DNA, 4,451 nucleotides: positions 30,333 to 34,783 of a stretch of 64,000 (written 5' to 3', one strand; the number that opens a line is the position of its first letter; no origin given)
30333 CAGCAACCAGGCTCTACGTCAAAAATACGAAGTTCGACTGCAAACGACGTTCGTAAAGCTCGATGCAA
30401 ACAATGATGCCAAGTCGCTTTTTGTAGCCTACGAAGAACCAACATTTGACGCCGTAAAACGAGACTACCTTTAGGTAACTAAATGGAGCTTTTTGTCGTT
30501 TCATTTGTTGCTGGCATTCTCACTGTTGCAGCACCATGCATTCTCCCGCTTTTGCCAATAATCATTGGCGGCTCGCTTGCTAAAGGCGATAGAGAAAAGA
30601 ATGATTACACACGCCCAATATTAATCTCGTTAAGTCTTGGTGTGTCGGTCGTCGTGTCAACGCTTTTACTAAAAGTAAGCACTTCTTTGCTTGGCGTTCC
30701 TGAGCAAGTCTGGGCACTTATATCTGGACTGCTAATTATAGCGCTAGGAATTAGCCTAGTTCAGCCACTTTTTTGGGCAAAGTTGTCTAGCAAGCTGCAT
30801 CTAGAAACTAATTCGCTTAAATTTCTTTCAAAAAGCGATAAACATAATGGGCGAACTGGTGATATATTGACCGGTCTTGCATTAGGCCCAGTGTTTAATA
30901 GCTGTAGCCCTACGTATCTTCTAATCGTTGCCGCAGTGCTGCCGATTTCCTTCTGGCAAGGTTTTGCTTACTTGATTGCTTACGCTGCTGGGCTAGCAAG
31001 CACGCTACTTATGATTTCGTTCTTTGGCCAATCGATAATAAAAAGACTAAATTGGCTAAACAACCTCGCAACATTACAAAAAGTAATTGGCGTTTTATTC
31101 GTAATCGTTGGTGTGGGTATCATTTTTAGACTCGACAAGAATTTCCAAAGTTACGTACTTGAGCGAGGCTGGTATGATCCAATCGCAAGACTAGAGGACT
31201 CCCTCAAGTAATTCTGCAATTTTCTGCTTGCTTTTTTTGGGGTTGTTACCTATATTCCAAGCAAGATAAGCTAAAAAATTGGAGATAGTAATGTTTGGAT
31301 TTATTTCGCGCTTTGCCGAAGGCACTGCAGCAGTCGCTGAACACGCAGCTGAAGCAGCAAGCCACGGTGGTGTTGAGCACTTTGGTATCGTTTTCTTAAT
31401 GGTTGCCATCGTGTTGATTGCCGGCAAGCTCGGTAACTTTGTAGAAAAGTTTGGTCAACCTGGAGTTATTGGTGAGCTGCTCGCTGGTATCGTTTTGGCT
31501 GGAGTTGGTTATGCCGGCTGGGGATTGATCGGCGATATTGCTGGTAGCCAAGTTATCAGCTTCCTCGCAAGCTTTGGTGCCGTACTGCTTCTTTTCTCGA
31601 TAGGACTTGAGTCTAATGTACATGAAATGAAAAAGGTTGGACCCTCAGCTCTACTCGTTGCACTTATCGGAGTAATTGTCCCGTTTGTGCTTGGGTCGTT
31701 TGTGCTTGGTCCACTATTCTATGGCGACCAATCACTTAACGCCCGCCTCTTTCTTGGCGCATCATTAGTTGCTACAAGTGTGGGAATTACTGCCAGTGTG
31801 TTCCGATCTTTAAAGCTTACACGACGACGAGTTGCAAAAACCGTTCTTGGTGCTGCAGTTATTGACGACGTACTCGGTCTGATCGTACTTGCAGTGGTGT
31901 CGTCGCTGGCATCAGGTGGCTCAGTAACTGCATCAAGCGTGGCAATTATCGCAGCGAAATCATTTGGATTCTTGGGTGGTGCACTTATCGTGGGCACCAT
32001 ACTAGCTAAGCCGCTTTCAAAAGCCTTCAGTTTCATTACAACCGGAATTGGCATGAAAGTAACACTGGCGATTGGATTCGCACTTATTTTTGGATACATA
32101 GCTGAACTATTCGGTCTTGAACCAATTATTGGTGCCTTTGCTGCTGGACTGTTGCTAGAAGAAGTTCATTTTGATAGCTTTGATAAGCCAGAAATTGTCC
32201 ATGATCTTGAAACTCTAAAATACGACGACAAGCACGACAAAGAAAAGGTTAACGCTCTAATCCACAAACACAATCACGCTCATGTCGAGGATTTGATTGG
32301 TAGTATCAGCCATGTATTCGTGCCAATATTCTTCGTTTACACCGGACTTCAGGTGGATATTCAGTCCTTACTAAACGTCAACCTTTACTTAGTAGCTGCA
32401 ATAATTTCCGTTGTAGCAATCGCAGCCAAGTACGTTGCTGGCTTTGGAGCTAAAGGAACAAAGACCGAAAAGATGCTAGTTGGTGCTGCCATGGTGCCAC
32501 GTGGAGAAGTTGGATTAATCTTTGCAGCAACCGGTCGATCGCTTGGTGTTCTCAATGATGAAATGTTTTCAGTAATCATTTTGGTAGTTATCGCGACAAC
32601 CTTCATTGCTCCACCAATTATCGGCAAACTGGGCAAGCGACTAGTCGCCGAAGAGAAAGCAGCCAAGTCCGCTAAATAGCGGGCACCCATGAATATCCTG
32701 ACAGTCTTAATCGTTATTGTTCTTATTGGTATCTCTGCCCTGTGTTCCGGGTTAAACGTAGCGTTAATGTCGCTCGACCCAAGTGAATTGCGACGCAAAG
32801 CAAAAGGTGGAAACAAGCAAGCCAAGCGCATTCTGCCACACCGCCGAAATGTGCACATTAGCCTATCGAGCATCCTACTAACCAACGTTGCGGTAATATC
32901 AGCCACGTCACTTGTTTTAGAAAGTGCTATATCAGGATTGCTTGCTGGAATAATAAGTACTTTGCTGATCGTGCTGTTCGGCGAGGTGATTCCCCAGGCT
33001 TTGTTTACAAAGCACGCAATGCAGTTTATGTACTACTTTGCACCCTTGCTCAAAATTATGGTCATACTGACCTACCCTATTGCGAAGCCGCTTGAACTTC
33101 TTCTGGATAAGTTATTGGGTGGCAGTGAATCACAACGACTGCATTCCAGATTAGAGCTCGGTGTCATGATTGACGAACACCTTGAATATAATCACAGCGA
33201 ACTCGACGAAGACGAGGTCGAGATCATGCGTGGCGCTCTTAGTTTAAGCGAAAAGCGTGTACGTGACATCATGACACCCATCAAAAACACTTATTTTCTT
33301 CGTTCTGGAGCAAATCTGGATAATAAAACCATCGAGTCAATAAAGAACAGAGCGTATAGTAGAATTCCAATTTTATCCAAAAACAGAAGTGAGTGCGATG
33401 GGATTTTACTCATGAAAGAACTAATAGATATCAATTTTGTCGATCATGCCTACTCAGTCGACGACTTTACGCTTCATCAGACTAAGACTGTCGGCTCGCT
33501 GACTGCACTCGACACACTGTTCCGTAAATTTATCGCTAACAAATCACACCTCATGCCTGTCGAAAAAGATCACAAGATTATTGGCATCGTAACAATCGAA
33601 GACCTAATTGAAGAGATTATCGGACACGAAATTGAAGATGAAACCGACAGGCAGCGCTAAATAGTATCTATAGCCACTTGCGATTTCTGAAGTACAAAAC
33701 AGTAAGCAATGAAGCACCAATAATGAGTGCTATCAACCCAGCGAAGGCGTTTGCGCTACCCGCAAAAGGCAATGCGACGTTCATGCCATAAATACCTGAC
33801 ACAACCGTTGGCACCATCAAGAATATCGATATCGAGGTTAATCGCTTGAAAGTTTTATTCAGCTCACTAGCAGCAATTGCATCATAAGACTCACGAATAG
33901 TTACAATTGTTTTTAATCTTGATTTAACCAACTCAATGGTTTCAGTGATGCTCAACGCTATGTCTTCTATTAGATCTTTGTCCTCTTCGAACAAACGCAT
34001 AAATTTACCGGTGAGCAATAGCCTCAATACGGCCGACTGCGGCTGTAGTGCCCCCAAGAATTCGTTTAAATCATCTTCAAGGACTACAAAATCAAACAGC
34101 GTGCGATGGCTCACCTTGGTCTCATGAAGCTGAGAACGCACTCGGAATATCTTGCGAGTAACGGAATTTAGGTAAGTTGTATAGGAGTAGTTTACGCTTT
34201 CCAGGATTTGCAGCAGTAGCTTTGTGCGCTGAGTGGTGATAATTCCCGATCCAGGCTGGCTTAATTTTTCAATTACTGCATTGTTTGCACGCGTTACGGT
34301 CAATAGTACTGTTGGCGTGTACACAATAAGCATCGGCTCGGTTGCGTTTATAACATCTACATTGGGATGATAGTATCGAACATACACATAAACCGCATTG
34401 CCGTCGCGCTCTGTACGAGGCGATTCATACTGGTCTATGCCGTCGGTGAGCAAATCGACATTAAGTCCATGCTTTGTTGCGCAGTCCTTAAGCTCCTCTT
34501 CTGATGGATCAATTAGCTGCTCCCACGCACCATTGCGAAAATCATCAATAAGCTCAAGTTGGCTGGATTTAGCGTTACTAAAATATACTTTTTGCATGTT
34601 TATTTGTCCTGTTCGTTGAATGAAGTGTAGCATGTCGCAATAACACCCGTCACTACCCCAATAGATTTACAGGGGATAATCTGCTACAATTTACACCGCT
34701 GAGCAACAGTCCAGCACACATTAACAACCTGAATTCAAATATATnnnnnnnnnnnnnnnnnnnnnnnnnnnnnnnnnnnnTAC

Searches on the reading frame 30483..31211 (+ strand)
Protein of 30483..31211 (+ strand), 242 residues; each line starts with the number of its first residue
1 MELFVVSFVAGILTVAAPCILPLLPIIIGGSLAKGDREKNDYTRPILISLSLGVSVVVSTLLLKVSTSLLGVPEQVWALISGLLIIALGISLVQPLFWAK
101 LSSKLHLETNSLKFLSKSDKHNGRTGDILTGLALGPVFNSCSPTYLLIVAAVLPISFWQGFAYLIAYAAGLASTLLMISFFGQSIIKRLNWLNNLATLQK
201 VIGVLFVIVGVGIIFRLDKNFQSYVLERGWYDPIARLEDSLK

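Call 27: search_protein_families(library=pfam, proteins=[window:30483-31211:+], max_evalue=0.01)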
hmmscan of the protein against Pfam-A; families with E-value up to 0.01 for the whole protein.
window:30483-31211:+ (242 aa): 2 families
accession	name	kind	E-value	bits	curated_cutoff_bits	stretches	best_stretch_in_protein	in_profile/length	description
PF02683.22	DsbD_TM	-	1.3e-08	34.9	27.1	1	5-214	6-215/219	Cytochrome C biogenesis protein transmembrane domain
PF13386.12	DsbD_2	-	1.7e-07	31.8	24.9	1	52-211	49-198/199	Cytochrome C biogenesis protein transmembrane region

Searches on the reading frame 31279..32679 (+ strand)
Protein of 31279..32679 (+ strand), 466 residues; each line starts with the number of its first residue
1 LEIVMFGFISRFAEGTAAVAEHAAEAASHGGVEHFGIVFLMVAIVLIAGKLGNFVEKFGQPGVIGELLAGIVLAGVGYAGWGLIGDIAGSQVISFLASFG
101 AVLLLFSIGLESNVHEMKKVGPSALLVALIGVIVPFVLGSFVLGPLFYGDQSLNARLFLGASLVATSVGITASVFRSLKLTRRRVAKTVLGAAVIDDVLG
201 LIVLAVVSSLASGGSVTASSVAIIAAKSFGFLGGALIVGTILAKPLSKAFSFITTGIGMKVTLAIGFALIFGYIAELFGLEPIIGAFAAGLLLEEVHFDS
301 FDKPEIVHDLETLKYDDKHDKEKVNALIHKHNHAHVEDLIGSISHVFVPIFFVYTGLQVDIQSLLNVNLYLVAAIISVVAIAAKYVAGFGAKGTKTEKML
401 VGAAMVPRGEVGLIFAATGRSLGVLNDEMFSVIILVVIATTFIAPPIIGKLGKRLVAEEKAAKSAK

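Call 92: search_protein_families(library=pfam, proteins=[window:31279-32679:+], max_evalue=0.01)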
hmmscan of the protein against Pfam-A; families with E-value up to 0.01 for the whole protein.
window:31279-32679:+ (466 aa): 2 families
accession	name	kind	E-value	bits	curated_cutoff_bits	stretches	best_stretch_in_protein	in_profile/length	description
PF00999.27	Na_H_Exchanger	-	8.2e-57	193.2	26.2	1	45-449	4-370/375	Sodium/hydrogen exchanger, transmembrane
PF12794.12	MscS_TM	-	0.0095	15.3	28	1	95-186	166-258/339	Mechanosensitive ion channel inner membrane domain 1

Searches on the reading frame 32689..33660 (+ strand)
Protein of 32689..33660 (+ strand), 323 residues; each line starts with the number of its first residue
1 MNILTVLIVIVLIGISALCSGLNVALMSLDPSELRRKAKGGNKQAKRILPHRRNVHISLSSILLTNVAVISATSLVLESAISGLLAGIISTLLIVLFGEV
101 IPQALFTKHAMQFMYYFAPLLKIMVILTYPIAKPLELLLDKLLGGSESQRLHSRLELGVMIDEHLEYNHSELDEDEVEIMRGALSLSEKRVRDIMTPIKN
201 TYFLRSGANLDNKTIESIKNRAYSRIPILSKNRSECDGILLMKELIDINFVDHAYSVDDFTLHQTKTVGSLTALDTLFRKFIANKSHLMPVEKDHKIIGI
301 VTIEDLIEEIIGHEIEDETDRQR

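Call 27: search_protein_families(library=pfam, proteins=[window:32689-33660:+], max_evalue=0.01)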
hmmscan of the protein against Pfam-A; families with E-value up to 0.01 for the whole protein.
window:32689-33660:+ (323 aa): 2 families
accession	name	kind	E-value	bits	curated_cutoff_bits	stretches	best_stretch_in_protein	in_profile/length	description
PF01595.25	CNNM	-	1.2e-37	129.8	28.4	1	7-167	1-174/181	Cyclin M transmembrane N-terminal domain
PF00571.33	CBS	-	1.1e-07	32.6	24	1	267-311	11-56/57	CBS domain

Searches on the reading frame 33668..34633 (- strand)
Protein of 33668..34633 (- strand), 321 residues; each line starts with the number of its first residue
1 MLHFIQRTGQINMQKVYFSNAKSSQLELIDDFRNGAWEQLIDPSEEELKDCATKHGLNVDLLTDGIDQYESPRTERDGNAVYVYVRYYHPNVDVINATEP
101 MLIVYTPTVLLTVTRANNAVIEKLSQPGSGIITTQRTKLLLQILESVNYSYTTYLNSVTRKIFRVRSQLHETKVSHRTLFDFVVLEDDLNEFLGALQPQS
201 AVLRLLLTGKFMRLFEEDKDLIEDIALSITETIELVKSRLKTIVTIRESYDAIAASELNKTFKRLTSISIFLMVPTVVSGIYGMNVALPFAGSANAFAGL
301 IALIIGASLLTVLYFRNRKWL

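Call 27: search_protein_families(library=pfam, proteins=[window:33668-34633:-], max_evalue=0.01)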
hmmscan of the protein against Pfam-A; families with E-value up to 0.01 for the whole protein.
window:33668-34633:- (321 aa): 1 family
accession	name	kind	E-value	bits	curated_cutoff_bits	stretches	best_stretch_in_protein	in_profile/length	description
PF01544.23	CorA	-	4.5e-39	135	27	1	36-316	5-291/292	CorA-like Mg2+ transporter protein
